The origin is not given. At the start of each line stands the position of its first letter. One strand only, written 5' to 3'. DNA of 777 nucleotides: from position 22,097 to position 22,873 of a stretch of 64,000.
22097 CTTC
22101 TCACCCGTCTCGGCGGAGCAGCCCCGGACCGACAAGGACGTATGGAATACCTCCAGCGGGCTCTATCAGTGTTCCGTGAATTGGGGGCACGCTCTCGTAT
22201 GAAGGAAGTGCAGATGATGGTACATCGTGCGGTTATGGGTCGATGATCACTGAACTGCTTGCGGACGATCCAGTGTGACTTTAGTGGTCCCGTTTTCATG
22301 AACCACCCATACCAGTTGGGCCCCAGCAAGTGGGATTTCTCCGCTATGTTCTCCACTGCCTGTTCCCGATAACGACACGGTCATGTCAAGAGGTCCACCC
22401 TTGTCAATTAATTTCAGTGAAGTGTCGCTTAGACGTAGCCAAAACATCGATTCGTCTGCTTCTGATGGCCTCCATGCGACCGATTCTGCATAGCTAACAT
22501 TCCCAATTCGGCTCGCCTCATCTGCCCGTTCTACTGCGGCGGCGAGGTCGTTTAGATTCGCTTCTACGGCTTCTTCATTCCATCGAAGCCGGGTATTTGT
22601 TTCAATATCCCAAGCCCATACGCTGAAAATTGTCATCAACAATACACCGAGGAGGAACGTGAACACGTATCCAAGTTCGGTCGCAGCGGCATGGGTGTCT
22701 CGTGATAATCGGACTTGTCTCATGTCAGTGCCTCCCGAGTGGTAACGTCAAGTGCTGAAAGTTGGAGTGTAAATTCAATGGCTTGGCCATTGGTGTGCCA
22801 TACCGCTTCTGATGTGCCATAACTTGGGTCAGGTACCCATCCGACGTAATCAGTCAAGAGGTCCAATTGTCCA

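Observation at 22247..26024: Translationally coupled trio of pilin-like genes with no pilus machinery nearby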

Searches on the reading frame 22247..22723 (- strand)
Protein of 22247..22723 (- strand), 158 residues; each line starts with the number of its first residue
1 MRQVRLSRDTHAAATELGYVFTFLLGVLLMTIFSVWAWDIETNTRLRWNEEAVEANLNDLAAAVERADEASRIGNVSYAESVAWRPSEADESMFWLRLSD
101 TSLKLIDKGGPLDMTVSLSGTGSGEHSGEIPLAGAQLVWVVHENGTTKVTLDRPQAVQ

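Call 4: search_protein_families(library=pfam, proteins=[window:22247-22723:-], max_evalue=1)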
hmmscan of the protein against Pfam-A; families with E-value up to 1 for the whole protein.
window:22247-22723:- (158 aa): 3 families
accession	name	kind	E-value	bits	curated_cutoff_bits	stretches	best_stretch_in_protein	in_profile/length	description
PF12229.13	PG_binding_4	-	0.0043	17.6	22.1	1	28-68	33-72/117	Putative peptidoglycan binding domain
PF23928.1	DUF7266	-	0.006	16.7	27.6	1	10-151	3-144/145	Family of unknown function (DUF7266)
PF06305.16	LapA_dom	-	0.13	12.6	28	1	20-47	24-46/64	Lipopolysaccharide assembly protein A domain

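Call 15: find_homologous_proteins(query=window:22247-22723:-, max_evalue=0.001)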
Query window:22247-22723:- (158 aa): 467 proteins with E <= 0.001 among 593 candidates; the best 120 are listed.
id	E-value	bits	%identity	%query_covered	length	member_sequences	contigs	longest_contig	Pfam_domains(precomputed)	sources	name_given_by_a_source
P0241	1.2e-94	332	97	100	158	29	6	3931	-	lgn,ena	-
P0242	5.8e-86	304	87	100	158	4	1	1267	-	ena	-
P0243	3.4e-85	302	87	100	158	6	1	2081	-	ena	-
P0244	6.1e-85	301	100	88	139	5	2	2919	-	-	-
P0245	7.0e-76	271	77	100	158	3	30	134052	-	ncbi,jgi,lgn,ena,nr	ncbi:MAG: hypothetical protein L7S56_05710 [Candidatus Poseidonia sp.]|nr:hypothetical protein [Pose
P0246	5.3e-75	269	76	100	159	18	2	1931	-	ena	-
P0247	6.4e-75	268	74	100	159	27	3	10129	-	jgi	jgi:hypothetical protein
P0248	7.1e-75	268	75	100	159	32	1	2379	-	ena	-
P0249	2.5e-74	266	75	100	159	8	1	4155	-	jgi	-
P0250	4.9e-74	265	74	100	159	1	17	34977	-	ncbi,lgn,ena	-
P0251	8.8e-74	265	74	100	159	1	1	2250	-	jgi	-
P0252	1.4e-73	264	77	97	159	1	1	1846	-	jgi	-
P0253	1.8e-73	264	74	100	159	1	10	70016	-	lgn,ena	-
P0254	1.9e-73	263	75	100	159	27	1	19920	-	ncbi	-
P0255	2.9e-73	263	93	82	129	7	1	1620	-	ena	-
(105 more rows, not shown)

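Call 16: search_protein_families(library=ncbifam, proteins=[window:22247-22723:-], max_evalue=1)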
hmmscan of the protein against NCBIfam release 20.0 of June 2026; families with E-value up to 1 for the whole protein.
window:22247-22723:- (158 aa): 0 families

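Call 35: search_protein_representatives(alignment_id=A1)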
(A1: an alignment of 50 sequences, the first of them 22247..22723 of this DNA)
Query: 50 sequences, 158 profile positions. Proteins with E-value up to 0.001 (for the whole library): 56; up to 1e-10: 41; up to 1e-30: 11. The best 56 are listed.
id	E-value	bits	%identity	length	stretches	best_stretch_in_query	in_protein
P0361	1.6e-76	271.8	-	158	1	1-156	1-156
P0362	1.1e-49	184.6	-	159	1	1-117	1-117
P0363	1.6e-49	184.0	-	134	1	1-105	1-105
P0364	3.3e-48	179.8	-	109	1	6-107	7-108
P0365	2.8e-44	167.0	-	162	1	52-157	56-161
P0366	4.3e-42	159.9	-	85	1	1-85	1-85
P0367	1.1e-40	155.4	-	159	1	4-150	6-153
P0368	1.4e-35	138.7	-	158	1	2-152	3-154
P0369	5.8e-35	136.7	-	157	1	3-154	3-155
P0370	6.4e-35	136.6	-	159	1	4-154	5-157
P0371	6.3e-32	126.9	-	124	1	24-125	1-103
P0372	3.4e-29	118.0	-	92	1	7-69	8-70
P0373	4.6e-28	114.3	-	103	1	43-146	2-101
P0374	8.4e-28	113.5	-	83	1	73-155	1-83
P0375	1.1e-27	113.1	-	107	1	8-66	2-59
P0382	1.7e-23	99.5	-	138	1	4-85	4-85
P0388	4.3e-18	81.9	-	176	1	51-124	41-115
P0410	7.9e-07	45.3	-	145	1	107-154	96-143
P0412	1.1e-05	41.6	-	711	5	92-135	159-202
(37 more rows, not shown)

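Call 36: search_protein_families(library=pfam, proteins=[P0361, P0367, P0368, P0369, P0370, P0410, P0412, P0388, P0365, P0382], max_evalue=1)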
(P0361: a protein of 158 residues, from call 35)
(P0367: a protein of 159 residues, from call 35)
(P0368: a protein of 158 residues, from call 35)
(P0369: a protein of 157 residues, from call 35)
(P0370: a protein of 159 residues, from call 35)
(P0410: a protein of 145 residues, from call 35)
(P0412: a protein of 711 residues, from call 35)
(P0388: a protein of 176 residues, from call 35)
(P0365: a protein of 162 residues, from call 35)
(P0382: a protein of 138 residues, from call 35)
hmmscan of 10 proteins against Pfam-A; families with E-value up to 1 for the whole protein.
P0361 (158 aa): 1 family
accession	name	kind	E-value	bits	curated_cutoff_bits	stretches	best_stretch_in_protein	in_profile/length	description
PF23928.1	DUF7266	-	0.012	15.7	27.6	1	9-119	2-111/145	Family of unknown function (DUF7266)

P0367 (159 aa): 0 families

P0368 (158 aa): 0 families

P0369 (157 aa): 0 families

P0370 (159 aa): 0 families

P0410 (145 aa): 3 families
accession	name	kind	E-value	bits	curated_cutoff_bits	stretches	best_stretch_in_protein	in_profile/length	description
PF00472.26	RF-1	-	0.0018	18.7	35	1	35-99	40-105/116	RF-1 domain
PF02956.20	TT_ORF1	-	0.052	12.7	27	1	13-97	239-325/525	TT viral orf 1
PF19002.5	DUF5731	-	0.14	13.1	27.1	1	3-53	4-53/108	Family of unknown function (DUF5731)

P0412 (711 aa): 16 families
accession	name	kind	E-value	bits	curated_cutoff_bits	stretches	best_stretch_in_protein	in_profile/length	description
PF19190.6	BACON_2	-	3.9e-52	174.6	25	5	227-309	4-84/94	Viral BACON domain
PF22076.2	Cep192_D6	-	7.9e-27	93.9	35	5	122-199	7-87/101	Cep192 domain 6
PF18962.6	Por_Secre_tail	-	5e-11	43.2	27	0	136-198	4-63/75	Secretion system C-terminal sorting domain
PF13004.13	BACON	-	3.4e-10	40.2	25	5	259-307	2-47/61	Putative binding domain, N-terminal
PF24291.1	Ig_CFAP65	-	4.6e-10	39.8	27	0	117-157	6-47/121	Cilia- and flagella-associated protein 65-like, Ig-like domain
PF14728.12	PTHB1_GAE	-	1.5e-09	38.7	27.4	0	419-454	14-48/88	PTHB1 GAE domain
PF22352.2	K319L-like_PKD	-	4.1e-09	36.8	27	5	273-317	35-80/84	K319L-like, PKD domain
PF16655.11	PhoD_N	-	1.5e-08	35.5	30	0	257-298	29-70/90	PhoD-like phosphatase, N-terminal domain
PF02368.24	Big_2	-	3.8e-08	33.6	22.8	1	35-113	4-79/79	Bacterial Ig-like domain (group 2)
PF24816.2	Ig_CFAP65__9th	-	2.6e-07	31.3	24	0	431-474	46-89/170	Cilia- and flagella-associated protein 65-like, Ig-like domain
PF02369.22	Big_1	-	0.00034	21.1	34.9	1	51-128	19-92/93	Bacterial Ig-like domain (group 1)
PF04234.18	CopC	-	0.0017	19.8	23.3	0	161-195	44-72/92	CopC domain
PF09134.16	Invasin_D3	-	0.0045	17.9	33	1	49-130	18-97/98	Invasin, domain 3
PF02577.19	BFN_dom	-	0.15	12.4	27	0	393-438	54-99/112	Bifunctional nuclease domain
PF05506.17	PLipase_C_C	-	0.67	11.4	24.4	0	95-164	13-64/80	Bacterial phospholipase C, C-terminal domain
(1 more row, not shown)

P0388 (176 aa): 1 family
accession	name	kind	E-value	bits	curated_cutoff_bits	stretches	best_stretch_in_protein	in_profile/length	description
PF02898.20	NO_synthase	-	0.031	13.6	22.7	1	39-77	23-61/362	Nitric oxide synthase, oxygenase domain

P0365 (162 aa): 2 families
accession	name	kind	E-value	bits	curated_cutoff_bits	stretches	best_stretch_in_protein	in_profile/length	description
PF11902.13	DUF3422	-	0.073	12.6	25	1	13-70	136-191/418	Protein of unknown function (DUF3422)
PF01612.26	DNA_pol_A_exo1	-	0.12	12.6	23.6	1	14-54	67-107/173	3'-5' exonuclease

P0382 (138 aa): 2 families
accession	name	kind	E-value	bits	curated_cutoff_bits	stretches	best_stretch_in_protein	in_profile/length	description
PF06898.16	YqfD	-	0.071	12.4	25.2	1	18-61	84-127/379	Putative stage IV sporulation protein YqfD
PF04256.18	DUF434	-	0.1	12.7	27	1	69-101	21-53/56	Protein of unknown function (DUF434)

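Call 48: find_related_loci(query=A4, collection=metagenome_contigs, flank=10000)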
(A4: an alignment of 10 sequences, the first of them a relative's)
Query A4 (158 aa) in metagenome_contigs; peptide patterns used: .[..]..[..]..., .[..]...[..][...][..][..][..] (x = any residue, [..] = any of these).
600 stretches matched a pattern (row limit reached: there are more); 168 encode a relative of the query (tblastn E <= 1e-3); the best 80 are kept; 80 distinct loci.
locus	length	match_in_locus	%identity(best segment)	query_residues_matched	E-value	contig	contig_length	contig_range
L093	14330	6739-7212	98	1-158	7e-101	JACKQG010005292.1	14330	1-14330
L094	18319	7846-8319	91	1-158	9e-95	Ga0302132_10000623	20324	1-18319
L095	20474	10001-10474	91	1-158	2e-94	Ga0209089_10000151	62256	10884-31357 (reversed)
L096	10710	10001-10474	90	1-158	4e-91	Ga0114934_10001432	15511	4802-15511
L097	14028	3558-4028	63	1-157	4e-64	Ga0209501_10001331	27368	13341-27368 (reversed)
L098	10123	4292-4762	65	1-157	6e-54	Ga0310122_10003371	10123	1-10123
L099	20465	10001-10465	55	4-158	8e-47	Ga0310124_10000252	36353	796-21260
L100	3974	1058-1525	53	1-158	1e-46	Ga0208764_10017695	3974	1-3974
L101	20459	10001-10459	54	6-158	2e-46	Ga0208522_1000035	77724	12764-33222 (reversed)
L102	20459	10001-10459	53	6-158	2e-45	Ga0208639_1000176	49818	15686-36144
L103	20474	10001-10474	46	1-158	1e-44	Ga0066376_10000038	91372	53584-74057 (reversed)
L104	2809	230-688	52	6-158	2e-44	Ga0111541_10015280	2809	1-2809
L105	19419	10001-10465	55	4-158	1e-44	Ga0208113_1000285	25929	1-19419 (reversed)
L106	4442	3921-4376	53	7-158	3e-44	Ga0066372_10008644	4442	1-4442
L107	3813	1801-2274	48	1-158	7e-44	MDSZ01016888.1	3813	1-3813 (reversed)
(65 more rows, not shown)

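Call 54: list_cluster_members(proteins=[P0367, P0368, P0369, P0370, P0361])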
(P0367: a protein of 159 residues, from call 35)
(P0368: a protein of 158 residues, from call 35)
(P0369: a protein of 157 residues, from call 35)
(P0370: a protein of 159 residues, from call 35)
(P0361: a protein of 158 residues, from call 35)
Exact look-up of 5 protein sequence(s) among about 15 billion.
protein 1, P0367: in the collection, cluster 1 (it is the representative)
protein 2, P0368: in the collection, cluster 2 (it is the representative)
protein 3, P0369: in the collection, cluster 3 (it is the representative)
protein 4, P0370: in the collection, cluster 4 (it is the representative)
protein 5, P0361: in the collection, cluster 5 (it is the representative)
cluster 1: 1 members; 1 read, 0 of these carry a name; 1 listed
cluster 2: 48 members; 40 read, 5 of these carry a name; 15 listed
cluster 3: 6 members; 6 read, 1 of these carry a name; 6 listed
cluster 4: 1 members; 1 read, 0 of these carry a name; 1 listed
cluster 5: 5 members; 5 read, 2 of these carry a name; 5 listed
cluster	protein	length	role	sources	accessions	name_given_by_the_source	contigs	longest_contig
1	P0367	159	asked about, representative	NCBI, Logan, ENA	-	-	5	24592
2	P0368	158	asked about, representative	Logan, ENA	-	-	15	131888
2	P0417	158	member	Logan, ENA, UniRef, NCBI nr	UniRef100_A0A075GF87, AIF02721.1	Uncharacterized protein n=1 Tax=uncultured marine group II/III euryarchaeote KM3_159_H12 ... | hypothetical protein [uncultured marine group II/III euryarchaeote KM3_159_H12]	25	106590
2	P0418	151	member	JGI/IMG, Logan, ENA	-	hypothetical protein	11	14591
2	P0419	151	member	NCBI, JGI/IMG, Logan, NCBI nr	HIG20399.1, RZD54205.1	MAG: hypothetical protein CXT67_01900 [Methanobacteriota archaeon] | hypothetical protein | MAG: hypothetical protein CXT67_01900 [Euryarchaeota archaeon]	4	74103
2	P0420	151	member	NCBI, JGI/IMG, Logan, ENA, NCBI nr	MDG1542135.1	MAG: hypothetical protein P8Q39_04765 [Candidatus Thalassarchaeaceae archaeon] | hypothetical protein | hypothetical protein [Candidatus Thalassarchaeaceae archaeon]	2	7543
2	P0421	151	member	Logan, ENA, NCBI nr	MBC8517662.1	hypothetical protein [Euryarchaeota archaeon]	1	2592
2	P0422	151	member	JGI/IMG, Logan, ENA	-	-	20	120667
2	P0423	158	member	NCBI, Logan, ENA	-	-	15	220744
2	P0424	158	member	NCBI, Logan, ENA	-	-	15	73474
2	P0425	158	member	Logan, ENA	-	-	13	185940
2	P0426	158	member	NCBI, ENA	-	-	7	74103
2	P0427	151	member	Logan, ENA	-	-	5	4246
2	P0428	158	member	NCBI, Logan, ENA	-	-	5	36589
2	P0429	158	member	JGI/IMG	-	-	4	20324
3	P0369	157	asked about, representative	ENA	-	-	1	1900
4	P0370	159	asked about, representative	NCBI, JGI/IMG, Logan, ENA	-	-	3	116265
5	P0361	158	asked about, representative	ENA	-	-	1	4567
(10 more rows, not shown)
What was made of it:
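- The trio occurs in a lineage labelled Thalassarchaeaceae (call 54).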

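Call 62: search_solved_structures(query=A1, max_evalue=10, show_alignments=2)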
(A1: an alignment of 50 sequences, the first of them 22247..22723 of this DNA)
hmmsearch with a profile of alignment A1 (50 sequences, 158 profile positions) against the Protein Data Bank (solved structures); distinct sequences matched with E-value up to 10: 5.
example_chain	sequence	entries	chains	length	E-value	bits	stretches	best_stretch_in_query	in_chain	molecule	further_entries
7zoi_A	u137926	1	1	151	0.15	15.1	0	126-155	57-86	Glycoside hydrolase family 18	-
7zoh_A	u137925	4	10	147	0.29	14.2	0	125-155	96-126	Glycoside hydrolase family 18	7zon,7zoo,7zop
8un1_B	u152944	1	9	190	0.79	12.8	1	49-79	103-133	T33-ml23-redesigned-tandem-BMC-T-fold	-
8uf0_B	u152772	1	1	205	0.91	12.6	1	49-79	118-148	T33-ml23-redesigned-tandem-BMC-T-fold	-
3m3h_A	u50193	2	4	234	1.1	12.2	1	28-93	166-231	Orotate phosphoribosyltransferase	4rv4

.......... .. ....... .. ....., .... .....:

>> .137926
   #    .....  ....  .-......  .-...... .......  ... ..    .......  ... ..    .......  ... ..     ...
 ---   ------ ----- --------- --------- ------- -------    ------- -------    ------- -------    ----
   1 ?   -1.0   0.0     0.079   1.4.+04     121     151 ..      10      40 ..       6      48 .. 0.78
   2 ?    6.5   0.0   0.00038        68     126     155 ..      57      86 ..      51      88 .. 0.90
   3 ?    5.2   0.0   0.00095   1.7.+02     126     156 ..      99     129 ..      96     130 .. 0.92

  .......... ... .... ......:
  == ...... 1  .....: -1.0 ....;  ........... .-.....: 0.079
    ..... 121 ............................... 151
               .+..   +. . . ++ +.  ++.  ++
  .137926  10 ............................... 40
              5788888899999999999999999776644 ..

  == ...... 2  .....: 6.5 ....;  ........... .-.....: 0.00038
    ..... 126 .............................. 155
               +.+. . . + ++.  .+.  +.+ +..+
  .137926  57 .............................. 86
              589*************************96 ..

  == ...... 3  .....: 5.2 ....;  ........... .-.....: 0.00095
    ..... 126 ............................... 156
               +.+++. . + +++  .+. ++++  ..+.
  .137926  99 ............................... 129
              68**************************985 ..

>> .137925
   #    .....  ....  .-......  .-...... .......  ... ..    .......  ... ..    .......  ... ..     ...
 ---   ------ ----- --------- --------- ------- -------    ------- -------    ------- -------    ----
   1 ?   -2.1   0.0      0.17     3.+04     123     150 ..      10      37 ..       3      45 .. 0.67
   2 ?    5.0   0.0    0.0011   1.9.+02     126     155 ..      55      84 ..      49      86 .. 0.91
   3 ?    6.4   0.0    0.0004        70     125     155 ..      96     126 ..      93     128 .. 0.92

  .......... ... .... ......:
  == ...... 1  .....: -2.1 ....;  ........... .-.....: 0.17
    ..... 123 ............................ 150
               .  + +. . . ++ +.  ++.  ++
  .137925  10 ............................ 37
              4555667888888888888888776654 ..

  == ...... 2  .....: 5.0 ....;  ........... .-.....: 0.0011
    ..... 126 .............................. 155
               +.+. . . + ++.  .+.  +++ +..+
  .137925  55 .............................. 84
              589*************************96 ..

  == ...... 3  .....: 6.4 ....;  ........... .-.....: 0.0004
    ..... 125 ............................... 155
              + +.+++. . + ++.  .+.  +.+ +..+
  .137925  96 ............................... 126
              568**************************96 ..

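Call 63: search_protein_families(library=padloc, proteins=[window:22247-22723:-], max_evalue=0.01)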
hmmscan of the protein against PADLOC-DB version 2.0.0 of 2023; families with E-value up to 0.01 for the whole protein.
window:22247-22723:- (158 aa): 0 families

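Call 70: search_protein_families(library=pfam, alignment_id=A1, max_evalue=0.05)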
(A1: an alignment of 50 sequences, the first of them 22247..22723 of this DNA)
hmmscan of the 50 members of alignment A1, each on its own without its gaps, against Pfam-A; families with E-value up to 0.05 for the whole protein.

A. member 1, window:22247-22723:- (158 aa): 2 families
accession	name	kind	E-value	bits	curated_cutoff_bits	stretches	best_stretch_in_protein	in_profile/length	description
PF12229.13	PG_binding_4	-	0.0043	17.6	22.1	1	28-68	33-72/117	Putative peptidoglycan binding domain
PF23928.1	DUF7266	-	0.006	16.7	27.6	1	10-151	3-144/145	Family of unknown function (DUF7266)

B. families by the number of members that match (of 50 scanned): 3 families
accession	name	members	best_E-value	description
PF12229.13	PG_binding_4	21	0.0041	Putative peptidoglycan binding domain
PF23928.1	DUF7266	3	0.00098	Family of unknown function (DUF7266)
PF24556.1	SH3_Myosin-XVIIIa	1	0.028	Unconventional myosin-XVIIIa SH3 domain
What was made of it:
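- On Pfam DUF7266 (PF23928), for P3: Only 3 of 50 family members hit at E <= 0.05 (call 70).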
